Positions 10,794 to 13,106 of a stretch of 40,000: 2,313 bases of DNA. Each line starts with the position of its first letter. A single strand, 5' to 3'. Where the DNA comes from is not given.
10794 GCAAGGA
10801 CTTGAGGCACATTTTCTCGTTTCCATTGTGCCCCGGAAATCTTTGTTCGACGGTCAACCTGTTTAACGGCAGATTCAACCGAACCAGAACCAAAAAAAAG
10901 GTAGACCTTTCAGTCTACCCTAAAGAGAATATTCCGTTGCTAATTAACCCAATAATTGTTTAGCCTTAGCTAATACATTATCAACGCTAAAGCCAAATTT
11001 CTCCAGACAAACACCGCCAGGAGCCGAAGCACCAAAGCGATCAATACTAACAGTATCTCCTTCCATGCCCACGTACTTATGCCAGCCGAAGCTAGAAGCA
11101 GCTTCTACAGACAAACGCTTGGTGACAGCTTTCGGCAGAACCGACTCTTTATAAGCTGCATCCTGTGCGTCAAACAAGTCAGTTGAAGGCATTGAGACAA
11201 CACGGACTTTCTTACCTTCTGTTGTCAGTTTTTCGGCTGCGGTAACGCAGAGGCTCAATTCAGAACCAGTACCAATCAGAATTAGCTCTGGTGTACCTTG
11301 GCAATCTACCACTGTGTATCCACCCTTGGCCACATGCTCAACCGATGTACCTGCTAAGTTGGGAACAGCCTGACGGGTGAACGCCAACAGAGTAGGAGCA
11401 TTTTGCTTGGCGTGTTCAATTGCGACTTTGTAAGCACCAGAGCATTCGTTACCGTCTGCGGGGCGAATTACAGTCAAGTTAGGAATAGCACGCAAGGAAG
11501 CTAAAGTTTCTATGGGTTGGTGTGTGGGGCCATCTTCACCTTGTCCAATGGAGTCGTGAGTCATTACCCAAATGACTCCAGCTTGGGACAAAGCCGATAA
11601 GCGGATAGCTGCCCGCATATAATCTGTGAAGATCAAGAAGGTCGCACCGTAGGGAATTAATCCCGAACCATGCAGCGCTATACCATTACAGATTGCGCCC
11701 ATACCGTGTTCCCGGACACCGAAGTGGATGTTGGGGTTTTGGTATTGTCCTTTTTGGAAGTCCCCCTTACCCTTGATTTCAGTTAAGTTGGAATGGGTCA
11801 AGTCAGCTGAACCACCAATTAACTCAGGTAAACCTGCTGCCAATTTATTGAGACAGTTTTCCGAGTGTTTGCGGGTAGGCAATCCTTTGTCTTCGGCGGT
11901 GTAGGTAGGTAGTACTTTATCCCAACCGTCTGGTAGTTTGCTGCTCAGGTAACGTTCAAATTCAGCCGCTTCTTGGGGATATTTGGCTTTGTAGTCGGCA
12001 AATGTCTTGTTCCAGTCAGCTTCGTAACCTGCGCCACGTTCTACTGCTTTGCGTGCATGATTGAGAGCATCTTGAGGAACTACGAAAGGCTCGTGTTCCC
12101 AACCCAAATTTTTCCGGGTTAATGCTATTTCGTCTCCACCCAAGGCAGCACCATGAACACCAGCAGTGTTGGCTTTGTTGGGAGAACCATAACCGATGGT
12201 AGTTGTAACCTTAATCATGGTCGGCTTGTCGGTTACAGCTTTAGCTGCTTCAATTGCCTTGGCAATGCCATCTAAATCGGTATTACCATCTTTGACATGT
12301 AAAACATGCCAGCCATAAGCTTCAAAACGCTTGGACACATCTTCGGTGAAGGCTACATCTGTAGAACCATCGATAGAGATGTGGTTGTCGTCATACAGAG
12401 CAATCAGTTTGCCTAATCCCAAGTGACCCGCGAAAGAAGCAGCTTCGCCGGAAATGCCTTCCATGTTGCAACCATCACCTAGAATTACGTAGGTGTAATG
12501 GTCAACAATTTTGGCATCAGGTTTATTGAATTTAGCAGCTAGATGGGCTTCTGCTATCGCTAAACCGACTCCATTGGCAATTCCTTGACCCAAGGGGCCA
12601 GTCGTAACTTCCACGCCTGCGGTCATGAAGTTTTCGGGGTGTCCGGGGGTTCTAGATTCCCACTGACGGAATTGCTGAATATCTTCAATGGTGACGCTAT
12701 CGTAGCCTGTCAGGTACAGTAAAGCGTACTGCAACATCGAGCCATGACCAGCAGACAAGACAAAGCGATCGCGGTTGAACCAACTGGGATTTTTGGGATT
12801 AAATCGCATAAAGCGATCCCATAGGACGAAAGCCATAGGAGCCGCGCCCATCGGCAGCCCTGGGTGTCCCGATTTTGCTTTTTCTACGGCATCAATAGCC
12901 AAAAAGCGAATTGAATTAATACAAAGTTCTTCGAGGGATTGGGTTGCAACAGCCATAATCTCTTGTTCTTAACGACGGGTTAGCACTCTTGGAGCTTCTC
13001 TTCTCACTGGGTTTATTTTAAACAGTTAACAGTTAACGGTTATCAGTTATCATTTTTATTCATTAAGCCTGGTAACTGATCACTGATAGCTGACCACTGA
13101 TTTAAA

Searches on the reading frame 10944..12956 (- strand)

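Call 28: search_protein_families(library=pfam, proteins=[window:10944-12956:-], max_evalue=0.00001)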
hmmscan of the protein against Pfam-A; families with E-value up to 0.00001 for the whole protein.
window:10944-12956:- (670 aa): 4 families
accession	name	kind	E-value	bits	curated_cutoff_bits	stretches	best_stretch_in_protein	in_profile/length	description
PF00456.26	Transketolase_N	-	4.2e-156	519.5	22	1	10-342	3-334/334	Transketolase, thiamine diphosphate binding domain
PF02779.29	Transket_pyr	-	3.6e-56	190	27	1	359-532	3-173/174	Transketolase, pyrimidine binding domain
PF22613.1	Transketolase_C_1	-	3.3e-41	140.5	27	1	545-656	1-112/113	Transketolase-like TK C-terminal domain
PF02780.25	Transketolase_C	-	2.5e-13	50.4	25.9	1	546-661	1-124/124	Transketolase, C-terminal domain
